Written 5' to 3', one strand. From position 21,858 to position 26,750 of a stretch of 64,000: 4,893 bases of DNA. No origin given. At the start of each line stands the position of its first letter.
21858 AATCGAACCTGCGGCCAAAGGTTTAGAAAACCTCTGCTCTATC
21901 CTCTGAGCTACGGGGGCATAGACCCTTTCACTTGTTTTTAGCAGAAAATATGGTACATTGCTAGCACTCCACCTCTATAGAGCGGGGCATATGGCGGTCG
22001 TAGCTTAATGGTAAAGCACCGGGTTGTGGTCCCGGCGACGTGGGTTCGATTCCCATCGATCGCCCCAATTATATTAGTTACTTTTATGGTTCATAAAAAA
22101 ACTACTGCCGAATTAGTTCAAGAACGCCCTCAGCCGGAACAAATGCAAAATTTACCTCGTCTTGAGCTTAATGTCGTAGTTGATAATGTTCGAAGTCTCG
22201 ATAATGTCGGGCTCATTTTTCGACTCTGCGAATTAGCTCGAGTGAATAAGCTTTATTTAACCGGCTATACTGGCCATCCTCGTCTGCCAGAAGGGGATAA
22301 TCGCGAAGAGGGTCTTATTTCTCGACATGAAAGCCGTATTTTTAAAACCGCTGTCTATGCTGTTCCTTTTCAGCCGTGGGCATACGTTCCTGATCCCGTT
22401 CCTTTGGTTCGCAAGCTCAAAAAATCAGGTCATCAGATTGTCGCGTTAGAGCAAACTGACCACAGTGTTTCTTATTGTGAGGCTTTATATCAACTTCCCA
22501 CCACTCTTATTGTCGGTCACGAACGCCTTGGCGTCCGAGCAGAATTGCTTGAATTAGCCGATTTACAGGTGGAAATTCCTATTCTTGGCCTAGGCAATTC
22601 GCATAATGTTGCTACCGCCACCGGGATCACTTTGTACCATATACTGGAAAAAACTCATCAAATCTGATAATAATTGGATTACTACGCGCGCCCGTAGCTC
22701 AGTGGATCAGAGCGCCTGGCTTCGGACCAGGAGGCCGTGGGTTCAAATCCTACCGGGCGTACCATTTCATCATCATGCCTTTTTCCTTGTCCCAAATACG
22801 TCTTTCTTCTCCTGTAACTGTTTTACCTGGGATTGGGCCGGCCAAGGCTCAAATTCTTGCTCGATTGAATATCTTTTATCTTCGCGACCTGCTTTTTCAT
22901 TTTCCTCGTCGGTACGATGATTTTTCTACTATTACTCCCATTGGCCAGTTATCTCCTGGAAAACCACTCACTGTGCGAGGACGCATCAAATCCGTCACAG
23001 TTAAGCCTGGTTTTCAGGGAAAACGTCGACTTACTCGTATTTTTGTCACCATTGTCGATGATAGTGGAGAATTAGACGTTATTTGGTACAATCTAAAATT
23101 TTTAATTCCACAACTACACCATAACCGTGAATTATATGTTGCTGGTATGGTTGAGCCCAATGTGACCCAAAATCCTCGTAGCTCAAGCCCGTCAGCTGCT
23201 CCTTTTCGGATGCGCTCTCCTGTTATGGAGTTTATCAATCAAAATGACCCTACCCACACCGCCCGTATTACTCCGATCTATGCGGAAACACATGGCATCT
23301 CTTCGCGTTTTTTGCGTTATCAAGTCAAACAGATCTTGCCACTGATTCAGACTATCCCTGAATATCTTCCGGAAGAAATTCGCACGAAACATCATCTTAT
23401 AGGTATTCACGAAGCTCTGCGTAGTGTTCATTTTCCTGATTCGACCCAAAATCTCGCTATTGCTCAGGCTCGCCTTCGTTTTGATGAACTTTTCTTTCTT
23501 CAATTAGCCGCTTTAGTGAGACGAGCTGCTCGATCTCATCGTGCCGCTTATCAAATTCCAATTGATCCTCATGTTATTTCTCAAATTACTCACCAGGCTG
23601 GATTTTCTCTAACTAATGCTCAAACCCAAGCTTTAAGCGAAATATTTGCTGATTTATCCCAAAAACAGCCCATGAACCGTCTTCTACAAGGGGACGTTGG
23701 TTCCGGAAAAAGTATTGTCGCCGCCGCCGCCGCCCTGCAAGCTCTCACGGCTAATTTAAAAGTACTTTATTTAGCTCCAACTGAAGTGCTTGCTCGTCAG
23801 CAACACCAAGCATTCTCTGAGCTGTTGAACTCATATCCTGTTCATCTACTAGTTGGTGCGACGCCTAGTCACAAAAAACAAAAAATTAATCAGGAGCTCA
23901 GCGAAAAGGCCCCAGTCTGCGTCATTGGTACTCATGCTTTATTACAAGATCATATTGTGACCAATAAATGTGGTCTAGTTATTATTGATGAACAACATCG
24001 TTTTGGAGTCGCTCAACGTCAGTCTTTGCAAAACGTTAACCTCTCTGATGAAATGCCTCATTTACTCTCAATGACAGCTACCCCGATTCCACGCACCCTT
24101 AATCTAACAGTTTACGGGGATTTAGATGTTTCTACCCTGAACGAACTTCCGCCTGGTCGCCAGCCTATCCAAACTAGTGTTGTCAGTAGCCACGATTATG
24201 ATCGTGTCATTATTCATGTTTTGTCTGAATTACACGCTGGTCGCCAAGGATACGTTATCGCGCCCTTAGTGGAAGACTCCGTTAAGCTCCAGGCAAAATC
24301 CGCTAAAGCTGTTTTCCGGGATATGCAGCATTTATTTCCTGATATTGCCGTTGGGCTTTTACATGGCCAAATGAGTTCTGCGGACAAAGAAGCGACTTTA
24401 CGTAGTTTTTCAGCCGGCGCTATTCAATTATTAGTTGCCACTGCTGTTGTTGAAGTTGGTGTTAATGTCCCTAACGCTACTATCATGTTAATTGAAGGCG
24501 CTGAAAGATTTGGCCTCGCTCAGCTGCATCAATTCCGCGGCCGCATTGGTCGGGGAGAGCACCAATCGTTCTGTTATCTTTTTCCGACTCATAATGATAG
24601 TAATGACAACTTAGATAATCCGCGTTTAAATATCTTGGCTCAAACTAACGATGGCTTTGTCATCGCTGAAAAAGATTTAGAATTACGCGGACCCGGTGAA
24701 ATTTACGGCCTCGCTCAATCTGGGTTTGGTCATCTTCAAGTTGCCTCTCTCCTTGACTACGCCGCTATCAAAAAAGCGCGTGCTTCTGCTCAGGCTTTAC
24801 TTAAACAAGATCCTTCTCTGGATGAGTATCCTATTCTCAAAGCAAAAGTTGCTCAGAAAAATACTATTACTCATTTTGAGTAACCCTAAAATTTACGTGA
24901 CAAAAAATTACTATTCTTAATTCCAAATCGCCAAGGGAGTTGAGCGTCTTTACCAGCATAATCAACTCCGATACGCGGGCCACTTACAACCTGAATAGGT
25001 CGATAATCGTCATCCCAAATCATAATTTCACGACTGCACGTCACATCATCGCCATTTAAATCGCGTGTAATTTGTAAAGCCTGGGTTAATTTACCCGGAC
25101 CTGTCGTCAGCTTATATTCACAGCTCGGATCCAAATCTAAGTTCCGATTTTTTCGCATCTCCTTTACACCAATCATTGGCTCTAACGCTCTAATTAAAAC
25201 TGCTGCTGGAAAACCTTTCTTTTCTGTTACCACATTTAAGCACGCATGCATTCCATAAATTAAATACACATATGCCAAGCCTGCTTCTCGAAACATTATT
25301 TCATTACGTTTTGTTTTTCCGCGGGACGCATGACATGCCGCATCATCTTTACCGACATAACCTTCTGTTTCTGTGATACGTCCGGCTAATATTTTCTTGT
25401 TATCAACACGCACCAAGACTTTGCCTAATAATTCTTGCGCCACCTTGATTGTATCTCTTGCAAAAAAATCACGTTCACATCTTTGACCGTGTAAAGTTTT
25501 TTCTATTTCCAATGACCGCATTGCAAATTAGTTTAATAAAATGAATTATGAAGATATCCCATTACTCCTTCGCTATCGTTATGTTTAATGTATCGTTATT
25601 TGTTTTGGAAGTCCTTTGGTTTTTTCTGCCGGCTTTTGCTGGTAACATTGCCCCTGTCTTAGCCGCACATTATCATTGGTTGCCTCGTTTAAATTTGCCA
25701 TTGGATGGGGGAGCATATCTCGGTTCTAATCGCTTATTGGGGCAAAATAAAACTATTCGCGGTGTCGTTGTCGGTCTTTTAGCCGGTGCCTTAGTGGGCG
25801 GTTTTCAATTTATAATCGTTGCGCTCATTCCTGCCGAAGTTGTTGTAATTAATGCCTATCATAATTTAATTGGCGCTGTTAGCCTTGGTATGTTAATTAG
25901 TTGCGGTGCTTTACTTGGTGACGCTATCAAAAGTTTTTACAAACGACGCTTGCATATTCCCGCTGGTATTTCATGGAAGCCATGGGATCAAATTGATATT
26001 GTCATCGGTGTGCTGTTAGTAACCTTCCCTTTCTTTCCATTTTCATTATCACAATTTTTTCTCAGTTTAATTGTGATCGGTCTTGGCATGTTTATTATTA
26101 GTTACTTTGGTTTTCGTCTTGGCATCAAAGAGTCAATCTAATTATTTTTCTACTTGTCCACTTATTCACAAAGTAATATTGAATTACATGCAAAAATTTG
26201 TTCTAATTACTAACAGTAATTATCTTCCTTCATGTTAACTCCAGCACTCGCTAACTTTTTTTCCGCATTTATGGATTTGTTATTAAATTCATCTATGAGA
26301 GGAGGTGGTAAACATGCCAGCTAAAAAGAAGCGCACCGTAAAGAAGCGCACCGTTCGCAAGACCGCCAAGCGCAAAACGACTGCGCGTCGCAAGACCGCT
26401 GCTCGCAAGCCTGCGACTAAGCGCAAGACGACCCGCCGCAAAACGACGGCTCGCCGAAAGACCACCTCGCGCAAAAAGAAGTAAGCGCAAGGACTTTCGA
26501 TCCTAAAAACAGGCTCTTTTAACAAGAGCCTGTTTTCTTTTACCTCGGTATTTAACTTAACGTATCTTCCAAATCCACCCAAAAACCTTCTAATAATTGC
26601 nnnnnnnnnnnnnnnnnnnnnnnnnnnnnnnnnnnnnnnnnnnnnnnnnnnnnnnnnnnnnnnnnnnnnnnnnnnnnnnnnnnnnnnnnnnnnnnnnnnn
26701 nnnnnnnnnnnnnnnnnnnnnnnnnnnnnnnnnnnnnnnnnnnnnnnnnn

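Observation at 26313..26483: Unannotated 56-aa histone-H1-like basic protein with strong SD and terminator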

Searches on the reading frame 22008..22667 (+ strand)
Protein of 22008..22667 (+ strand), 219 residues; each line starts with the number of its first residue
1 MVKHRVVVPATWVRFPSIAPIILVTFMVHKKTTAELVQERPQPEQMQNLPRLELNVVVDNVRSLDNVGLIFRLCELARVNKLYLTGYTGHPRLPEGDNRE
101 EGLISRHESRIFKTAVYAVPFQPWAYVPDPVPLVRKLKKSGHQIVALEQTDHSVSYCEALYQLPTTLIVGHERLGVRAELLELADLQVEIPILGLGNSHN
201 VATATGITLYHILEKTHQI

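Call 70: search_protein_families(library=pfam, proteins=[window:22008-22667:+], max_evalue=0.00001)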
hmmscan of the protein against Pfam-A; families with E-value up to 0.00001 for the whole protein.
window:22008-22667:+ (219 aa): 1 family
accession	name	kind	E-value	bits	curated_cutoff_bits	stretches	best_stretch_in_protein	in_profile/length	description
PF00588.24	SpoU_methylase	-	2.9e-22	79.7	29.7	1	54-210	2-142/142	SpoU rRNA Methylase family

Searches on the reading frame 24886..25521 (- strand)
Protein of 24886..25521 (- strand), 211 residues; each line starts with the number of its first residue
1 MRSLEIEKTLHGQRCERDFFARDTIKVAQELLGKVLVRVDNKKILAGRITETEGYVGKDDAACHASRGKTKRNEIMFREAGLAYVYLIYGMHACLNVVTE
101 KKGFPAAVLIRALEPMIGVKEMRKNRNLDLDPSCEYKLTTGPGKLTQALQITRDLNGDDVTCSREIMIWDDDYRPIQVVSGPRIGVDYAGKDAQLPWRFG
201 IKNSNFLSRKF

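Call 7: search_protein_families(library=pfam, proteins=[window:24886-25521:-], max_evalue=1)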
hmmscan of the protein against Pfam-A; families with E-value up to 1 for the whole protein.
window:24886-25521:- (211 aa): 1 family
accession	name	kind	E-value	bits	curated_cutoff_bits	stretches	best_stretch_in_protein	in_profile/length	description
PF02245.21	Pur_DNA_glyco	-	8e-67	224.5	27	1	18-204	1-180/181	Methylpurine-DNA glycosylase (MPG)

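Call 8: search_protein_families(library=ncbifam, proteins=[window:24886-25521:-], max_evalue=1)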
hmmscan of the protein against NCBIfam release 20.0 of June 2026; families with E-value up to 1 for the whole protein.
window:24886-25521:- (211 aa): 8 families
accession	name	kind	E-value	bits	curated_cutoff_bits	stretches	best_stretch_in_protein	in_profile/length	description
NF002001.0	PRK00802.1-1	equivalog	6.8e-61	205.3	272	1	14-210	2-202/202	DNA-3-methyladenine glycosylase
TIGR00567.1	3mg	subfamily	9e-59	198.3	116.35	1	17-208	3-192/192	DNA-3-methyladenine glycosylase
NF002003.0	PRK00802.1-3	equivalog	3.3e-58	196.4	182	1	13-211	5-195/203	DNA-3-methyladenine glycosylase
NF002004.0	PRK00802.1-4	equivalog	1.5e-52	177.8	211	1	15-207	7-175/182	DNA-3-methyladenine glycosylase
NF002002.0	PRK00802.1-2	equivalog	1.3e-51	174.8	249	1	14-209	5-195/197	DNA-3-methyladenine glycosylase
NF002005.0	PRK00802.1-5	equivalog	1.3e-20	74.1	229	1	14-199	8-196/230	DNA-3-methyladenine glycosylase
NF001313.0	PRK00258.2-1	equivalog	0.13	11.7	431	0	23-58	81-116/290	shikimate dehydrogenase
NF010076.0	PRK13557.1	subfamily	0.16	10.3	631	1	72-129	304-361/540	histidine kinase famiy protein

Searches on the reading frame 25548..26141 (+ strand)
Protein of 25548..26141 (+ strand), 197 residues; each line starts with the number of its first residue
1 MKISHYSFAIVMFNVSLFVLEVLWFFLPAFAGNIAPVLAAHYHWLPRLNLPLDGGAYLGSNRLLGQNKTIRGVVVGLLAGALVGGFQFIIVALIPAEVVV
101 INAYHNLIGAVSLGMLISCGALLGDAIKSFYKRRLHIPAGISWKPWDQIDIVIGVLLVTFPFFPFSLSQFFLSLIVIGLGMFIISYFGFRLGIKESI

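Call 7: search_protein_families(library=pfam, proteins=[window:25548-26141:+], max_evalue=1)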
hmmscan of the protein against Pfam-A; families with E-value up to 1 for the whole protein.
window:25548-26141:+ (197 aa): 3 families
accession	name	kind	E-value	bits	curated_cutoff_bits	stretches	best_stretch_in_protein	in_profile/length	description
PF01864.22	CarS-like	-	2.3e-25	90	22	1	18-195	4-172/175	CDP-archaeol synthase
PF01148.25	CTP_transf_1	-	0.00016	22.1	24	1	67-137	169-230/264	Cytidylyltransferase family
PF22827.1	GldL_N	-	0.18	12.4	24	1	1-32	15-45/62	GldL N-terminal domain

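Call 8: search_protein_families(library=ncbifam, proteins=[window:25548-26141:+], max_evalue=1)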
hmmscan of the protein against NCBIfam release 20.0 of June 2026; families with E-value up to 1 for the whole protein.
window:25548-26141:+ (197 aa): 1 family
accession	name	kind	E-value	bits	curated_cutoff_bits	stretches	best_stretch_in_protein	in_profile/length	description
NF003114.0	PRK04032.1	equivalog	1.3e-30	106.6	148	1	18-195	6-169/172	CDP-2,3-bis-(O-geranylgeranyl)-sn-glycerol synthase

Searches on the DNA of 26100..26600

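Call 81: search_rna_families(source=window, start=26100, end=26600, threshold=evalue, max_evalue=1)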
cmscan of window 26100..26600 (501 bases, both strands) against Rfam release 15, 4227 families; matches with E-value up to 1: 2.
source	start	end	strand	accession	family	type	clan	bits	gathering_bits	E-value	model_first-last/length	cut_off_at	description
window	26504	26600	-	RF02713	MCS4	Gene; sRNA;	-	25.3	56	0.18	23-123/123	5'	Mycoplasma sRNA MCS4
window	26506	26543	+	RF00489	ctRNA_p42d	Gene; antisense;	-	16.7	50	0.98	1-46/46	no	ctRNA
